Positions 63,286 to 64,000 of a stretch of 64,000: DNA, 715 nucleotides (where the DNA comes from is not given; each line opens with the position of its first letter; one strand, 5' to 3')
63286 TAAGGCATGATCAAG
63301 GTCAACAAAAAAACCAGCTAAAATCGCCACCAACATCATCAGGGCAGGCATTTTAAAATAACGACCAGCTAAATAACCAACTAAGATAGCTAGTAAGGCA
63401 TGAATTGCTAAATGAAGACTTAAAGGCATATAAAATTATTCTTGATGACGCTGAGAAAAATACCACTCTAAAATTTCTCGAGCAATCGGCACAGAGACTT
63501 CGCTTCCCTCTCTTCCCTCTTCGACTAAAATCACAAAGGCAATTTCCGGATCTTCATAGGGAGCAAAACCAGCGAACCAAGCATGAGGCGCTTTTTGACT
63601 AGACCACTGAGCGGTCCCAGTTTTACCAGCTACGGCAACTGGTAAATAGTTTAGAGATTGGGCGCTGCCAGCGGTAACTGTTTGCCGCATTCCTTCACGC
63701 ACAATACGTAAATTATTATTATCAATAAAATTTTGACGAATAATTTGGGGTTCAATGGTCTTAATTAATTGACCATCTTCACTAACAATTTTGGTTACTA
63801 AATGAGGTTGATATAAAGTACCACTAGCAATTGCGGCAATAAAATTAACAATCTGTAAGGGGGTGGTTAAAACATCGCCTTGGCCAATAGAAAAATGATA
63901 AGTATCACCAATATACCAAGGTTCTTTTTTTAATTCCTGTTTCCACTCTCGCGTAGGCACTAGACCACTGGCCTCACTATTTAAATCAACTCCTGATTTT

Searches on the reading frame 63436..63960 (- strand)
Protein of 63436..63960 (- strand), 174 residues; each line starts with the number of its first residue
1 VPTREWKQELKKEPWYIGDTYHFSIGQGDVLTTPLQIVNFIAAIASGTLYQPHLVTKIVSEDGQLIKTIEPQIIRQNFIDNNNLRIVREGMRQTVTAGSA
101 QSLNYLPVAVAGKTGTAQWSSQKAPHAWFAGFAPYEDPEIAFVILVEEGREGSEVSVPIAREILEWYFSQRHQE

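Call 90: search_protein_families(library=pfam, proteins=[window:63436-63960:-], max_evalue=0.001)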
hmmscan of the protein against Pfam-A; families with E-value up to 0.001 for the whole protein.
window:63436-63960:- (174 aa): 1 family
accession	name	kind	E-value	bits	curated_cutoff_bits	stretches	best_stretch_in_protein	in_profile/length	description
PF00905.27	Transpeptidase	-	3.7e-31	108.9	22.1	1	11-165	144-299/299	Penicillin binding protein transpeptidase domain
